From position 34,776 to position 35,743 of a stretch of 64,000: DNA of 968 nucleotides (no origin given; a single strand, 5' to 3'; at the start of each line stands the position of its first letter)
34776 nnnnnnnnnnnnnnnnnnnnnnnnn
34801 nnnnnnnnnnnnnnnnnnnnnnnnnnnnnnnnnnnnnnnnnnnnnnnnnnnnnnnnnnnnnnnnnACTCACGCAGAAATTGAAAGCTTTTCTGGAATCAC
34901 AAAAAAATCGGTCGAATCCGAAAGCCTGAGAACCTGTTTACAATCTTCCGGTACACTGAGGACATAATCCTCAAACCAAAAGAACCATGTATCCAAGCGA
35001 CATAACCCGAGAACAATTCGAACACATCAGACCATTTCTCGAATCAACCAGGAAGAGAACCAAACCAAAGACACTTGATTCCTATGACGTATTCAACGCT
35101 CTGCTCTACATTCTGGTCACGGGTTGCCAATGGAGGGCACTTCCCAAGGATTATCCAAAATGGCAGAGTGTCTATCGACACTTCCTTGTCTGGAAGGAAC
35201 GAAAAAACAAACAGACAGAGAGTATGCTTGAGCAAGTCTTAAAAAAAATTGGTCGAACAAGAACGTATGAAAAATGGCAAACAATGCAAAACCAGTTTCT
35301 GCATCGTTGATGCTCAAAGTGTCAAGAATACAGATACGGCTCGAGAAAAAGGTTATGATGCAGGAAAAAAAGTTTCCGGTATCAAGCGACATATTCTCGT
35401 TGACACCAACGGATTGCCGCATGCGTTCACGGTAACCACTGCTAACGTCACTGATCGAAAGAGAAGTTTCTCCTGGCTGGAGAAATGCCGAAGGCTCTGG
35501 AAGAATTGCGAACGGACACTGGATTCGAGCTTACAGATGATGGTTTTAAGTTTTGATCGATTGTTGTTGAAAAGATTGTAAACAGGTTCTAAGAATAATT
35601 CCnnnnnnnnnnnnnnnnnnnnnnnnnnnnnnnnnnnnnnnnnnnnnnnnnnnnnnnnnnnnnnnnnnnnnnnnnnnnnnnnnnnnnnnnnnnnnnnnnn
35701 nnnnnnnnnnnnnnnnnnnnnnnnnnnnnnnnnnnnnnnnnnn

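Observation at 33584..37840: AT-rich island immediately 3' of tRNA-Gln, packed with small nucleotide-acting enzymes and a ParB-like protein: candidate undescribed nucleotide-centred (possibly anti-phage) module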

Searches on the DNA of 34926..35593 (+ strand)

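Call 81: search_dna_similar(query=window:34926-35593:+, collection=plasmids, mode=distant, max_rows=5)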
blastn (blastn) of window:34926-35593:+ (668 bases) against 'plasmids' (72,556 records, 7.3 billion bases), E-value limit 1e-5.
Records with a match: 124; places in all: 226; records where one place covers at least 80% of the query: 0.
Best place of each record, by identity: 60-80% 124.
By first word of the organism name: Lactiplantibacillus 35; Bacillus 31; Moraxella 21; Pediococcus 16; Lacticaseibacillus 7; Levilactobacillus 4; Spiroplasma 3; Pandoraea 2; Lentilactobacillus 2; Nitrosomonas 1; and 2 more.
By predicted mobility (MOB-suite, as given by PLSDB): mobilizable 82; non-mobilizable 28; conjugative 14.
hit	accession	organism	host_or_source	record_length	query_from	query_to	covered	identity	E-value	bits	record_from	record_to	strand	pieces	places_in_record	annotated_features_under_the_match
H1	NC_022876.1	Bacillus thuringiensis YBT-1518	-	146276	146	668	78%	68.4%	3e-18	161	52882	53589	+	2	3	transposase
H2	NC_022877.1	Bacillus thuringiensis YBT-1518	-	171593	146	668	78%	68.8%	3e-23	177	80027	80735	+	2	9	IS5 family transposase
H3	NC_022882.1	Bacillus thuringiensis YBT-1518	-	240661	146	668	78%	68.6%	2e-20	172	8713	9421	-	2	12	IS5 family transposase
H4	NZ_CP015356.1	Bacillus thuringiensis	Caenorhabditis elegans,whole organism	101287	146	667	77%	68.1%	3e-18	165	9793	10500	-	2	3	IS5 family transposase | hypothetical protein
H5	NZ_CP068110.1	Moraxella osloensis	-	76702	65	532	70%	69.1%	4e-41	177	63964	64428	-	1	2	IS5 family transposase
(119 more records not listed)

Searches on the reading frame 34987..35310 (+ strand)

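Call 4: search_protein_families(library=pfam, proteins=[window:34987-35310:+], max_evalue=0.01)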
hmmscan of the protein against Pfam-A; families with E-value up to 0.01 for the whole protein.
window:34987-35310:+ (107 aa): 1 family
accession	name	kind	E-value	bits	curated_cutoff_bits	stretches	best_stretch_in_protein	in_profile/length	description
PF13340.11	DUF4096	-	7.9e-21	74.5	34.3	1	6-72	1-69/76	Putative transposase of IS4/5 family (DUF4096)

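Call 5: search_protein_families(library=padloc, proteins=[window:34987-35310:+], max_evalue=0.01)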
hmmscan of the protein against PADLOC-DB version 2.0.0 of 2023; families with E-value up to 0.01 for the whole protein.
window:34987-35310:+ (107 aa): 0 families

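Call 6: search_protein_families(library=ncbifam, proteins=[window:34987-35310:+], max_evalue=0.01)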
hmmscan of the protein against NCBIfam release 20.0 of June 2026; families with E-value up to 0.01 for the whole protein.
window:34987-35310:+ (107 aa): 1 family
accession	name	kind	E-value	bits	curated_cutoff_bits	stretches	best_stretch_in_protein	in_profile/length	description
NF033580.1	transpos_IS5_3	equivalog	2.5e-25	89.5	110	1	2-96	1-88/258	IS5 family transposase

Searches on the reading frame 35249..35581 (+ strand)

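Call 4: search_protein_families(library=pfam, proteins=[window:35249-35581:+], max_evalue=0.01)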
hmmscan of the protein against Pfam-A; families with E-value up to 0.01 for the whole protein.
window:35249-35581:+ (110 aa): 1 family
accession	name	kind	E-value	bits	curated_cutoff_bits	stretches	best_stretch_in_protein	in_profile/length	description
PF01609.27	DDE_Tnp_1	-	5.7e-14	52.8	23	1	14-71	3-63/200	Transposase DDE domain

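Call 5: search_protein_families(library=padloc, proteins=[window:35249-35581:+], max_evalue=0.01)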
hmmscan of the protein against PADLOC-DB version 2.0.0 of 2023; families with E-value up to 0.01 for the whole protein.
window:35249-35581:+ (110 aa): 0 families

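Call 6: search_protein_families(library=ncbifam, proteins=[window:35249-35581:+], max_evalue=0.01)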
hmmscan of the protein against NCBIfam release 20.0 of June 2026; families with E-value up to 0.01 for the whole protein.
window:35249-35581:+ (110 aa): 3 families
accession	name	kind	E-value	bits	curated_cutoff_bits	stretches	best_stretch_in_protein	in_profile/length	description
NF033580.1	transpos_IS5_3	equivalog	3.4e-22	79.2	110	2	4-71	84-154/258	IS5 family transposase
NF033520.1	transpos_IS982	equivalog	2.5e-06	27.3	130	1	23-72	90-141/243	IS982 family transposase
NF033581.1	transpos_IS5_4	equivalog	0.00016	21.1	140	1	23-71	137-182/285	IS5 family transposase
